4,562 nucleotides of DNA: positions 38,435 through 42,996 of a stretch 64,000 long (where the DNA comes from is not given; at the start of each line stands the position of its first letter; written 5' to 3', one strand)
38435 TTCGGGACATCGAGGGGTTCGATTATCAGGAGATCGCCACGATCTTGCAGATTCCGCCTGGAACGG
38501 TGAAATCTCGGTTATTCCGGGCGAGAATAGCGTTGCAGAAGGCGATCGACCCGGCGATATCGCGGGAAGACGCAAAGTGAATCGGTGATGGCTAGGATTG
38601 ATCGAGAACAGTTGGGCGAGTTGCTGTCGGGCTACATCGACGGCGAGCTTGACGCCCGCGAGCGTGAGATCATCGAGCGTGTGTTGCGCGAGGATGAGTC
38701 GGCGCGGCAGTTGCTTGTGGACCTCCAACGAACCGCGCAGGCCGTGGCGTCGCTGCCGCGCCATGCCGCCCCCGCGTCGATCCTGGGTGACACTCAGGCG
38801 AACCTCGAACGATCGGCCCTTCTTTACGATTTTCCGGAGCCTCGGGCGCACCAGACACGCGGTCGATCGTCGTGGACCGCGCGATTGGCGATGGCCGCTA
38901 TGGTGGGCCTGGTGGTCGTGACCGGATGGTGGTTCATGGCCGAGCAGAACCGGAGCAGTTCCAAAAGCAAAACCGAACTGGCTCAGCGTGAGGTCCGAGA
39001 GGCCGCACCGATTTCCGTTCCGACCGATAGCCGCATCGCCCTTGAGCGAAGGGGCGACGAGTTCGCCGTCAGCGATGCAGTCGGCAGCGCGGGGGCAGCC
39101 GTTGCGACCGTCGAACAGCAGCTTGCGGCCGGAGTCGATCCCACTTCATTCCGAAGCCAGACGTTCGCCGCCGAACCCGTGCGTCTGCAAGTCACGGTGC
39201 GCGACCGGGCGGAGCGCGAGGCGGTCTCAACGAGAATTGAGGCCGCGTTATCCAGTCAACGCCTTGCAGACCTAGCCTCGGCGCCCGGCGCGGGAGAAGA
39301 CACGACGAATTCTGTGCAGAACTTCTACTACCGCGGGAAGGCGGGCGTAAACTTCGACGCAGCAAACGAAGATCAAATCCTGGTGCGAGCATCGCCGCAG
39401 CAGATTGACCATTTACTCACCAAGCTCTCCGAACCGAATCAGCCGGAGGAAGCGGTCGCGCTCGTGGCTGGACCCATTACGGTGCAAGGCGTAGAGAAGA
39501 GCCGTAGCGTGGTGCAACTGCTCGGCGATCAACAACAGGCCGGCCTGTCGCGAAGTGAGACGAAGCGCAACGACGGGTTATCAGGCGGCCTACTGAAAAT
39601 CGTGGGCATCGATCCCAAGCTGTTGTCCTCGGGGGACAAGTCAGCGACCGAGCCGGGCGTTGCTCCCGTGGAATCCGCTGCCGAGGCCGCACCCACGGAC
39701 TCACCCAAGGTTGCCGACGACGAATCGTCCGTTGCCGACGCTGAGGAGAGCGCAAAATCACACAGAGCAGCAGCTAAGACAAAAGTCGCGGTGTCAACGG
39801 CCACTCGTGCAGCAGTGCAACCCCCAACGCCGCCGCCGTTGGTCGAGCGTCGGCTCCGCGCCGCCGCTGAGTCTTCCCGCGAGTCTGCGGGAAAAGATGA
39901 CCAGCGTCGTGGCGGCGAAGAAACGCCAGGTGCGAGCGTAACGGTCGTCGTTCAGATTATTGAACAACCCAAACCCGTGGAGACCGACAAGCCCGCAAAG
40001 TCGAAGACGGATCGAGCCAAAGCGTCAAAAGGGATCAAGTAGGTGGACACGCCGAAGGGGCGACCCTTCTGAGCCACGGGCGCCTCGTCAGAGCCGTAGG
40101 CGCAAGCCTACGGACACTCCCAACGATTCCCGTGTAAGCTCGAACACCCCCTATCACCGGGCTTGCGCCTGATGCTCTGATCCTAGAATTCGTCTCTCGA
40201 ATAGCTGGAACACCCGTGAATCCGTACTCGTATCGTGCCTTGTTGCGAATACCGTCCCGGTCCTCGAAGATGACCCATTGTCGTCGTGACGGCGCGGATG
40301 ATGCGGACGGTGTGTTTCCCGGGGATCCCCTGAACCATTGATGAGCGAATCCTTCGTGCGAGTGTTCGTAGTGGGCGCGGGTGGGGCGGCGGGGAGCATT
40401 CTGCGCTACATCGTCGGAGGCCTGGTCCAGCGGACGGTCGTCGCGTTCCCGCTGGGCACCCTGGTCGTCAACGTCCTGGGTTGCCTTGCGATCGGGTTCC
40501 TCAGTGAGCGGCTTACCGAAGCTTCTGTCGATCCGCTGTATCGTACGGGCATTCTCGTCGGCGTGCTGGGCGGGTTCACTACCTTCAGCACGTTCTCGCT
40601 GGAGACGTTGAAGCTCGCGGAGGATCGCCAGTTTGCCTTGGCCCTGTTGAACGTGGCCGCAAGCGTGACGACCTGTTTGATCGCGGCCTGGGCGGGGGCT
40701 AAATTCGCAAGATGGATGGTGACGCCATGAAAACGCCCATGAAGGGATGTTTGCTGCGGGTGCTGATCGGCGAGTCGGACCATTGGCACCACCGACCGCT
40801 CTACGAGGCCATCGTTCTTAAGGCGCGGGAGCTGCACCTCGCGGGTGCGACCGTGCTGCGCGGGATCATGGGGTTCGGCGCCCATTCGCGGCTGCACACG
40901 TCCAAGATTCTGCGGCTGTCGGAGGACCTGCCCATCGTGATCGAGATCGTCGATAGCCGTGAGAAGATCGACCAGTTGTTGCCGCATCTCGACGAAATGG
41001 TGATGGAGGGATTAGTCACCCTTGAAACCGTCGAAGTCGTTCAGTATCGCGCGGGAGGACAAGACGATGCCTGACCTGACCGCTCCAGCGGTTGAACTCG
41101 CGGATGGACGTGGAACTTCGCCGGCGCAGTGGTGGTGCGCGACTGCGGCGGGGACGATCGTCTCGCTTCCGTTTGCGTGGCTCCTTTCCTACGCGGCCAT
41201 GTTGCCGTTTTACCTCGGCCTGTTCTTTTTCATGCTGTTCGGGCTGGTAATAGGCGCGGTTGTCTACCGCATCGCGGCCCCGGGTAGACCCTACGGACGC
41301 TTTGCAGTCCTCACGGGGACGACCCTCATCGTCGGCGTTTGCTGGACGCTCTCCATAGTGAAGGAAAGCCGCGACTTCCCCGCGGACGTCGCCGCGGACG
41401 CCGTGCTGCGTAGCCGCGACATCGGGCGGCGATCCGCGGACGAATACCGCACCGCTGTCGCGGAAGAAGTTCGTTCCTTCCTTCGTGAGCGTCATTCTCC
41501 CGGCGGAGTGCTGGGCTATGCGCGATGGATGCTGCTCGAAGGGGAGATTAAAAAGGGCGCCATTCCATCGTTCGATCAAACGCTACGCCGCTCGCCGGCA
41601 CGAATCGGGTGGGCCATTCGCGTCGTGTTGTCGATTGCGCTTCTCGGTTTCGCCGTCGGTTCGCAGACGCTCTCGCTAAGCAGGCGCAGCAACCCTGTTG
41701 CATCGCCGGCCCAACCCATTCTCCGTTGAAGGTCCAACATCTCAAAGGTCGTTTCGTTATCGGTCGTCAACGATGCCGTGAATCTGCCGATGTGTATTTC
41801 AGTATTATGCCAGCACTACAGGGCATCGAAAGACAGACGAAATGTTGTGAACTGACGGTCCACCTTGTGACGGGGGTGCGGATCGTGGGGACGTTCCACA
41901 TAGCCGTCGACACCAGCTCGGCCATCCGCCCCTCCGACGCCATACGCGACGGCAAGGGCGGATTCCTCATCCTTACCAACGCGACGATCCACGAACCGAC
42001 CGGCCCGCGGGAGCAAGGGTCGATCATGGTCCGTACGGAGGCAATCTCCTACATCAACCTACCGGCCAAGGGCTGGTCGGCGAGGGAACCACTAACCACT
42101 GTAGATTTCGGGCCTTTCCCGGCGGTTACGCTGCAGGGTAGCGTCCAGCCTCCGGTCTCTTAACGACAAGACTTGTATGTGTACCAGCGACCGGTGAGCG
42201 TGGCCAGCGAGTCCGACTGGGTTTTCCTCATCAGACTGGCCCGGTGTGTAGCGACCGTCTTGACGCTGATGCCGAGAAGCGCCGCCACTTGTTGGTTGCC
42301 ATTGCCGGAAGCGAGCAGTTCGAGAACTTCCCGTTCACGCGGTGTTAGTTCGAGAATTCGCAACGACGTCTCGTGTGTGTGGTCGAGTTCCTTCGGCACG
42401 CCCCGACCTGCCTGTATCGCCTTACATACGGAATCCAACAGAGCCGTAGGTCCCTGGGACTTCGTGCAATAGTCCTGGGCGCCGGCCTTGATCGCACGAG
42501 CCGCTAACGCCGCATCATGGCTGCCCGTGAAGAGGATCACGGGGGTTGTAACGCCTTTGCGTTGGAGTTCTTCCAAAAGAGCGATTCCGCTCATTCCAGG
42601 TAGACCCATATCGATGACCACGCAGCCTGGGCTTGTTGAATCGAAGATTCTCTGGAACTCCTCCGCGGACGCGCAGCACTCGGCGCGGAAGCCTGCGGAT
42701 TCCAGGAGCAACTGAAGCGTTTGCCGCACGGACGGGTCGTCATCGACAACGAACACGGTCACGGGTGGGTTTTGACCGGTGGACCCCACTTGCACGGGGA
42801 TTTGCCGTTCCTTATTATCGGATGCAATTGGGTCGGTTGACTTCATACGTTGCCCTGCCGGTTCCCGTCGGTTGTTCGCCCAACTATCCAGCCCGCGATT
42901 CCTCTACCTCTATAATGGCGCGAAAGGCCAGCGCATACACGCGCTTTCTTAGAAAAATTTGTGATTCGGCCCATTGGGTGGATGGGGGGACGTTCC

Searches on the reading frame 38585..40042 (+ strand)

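Call 34: search_protein_families(library=ncbifam, proteins=[window:38585-40042:+], max_evalue=0.00001)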
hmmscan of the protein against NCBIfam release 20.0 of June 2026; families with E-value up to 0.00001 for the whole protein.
window:38585-40042:+ (485 aa): 1 family
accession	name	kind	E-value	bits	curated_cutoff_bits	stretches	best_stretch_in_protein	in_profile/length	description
NF052375.1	antisigma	equivalog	2.6e-09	37.4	100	1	13-135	1-120/217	anti-sigma factor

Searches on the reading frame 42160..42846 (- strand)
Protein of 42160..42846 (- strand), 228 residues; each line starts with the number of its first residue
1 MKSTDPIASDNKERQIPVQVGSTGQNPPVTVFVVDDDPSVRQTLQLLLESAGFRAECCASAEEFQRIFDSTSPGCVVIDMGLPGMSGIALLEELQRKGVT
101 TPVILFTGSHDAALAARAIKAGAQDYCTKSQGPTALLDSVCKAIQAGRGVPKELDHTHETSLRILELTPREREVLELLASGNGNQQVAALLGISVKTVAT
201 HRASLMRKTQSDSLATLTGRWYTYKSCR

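Call 34: search_protein_families(library=ncbifam, proteins=[window:42160-42846:-], max_evalue=0.00001)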
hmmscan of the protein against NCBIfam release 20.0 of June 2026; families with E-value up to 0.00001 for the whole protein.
window:42160-42846:- (228 aa): 79 families (the best 25 are shown)
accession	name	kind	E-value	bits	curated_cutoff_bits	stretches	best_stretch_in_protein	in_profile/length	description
NF006900.1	PRK09390.1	equivalog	7.3e-47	159.5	255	1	29-217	5-193/203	response regulator FixJ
NF040749.1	tetrathio_RR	equivalog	8.9e-34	116.9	290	1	31-218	2-185/191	tetrathionate respiration response regulator TtrR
NF011896.0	PRK15369.1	equivalog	7.2e-26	91.1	242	1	69-218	46-201/211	two component system response regulator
NF007708.0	PRK10403.1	equivalog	1e-22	80.7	343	1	26-213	4-200/215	nitrate/nitrite response regulator protein NarP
NF007935.0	PRK10651.1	equivalog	1.5e-22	79.8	250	1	26-210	4-199/216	two-component system response regulator NarL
NF047793.1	ResRegPgtA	equivalog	4.8e-22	78.4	650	1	30-148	7-125/414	two-component system response regulator PgtA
NF052445.1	RespRegMctR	equivalog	3.7e-21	75.5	300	1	29-218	2-196/205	two-component system response regulator MctR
NF047785.1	respo_reg_MadR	equivalog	2e-19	69.8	300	1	30-211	2-193/209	MadR family response regulator transcription factor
NF040689.1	MtrAB_MtrA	equivalog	1e-18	67.5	300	1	31-144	1-113/219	MtrAB system response regulator MtrA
NF007685.0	PRK10360.1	equivalog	1e-17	64.6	258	1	29-212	2-183/196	response regulator transcription factor UhpA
TIGR01818.1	ntrC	equivalog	2.1e-17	63.1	558.6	1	31-177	1-149/463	nitrogen regulation protein NR(I)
NF007419.0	PRK09958.1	equivalog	2.4e-17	63.2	251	1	31-217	3-194/204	acid-sensing system DNA-binding response regulator EvgA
NF045505.1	RR_RssB_Pseudo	equivalog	4.1e-17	62.3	700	1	25-146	2-124/394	two-component system response regulator RssB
NF008469.0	PRK11361.1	equivalog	5.5e-17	61.6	714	1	30-145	6-121/461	acetoacetate metabolism transcriptional regulator AtoC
TIGR02154.1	PhoB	equivalog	7.3e-16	58.2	296.2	1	30-143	4-119/226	phosphate regulon transcriptional regulator PhoB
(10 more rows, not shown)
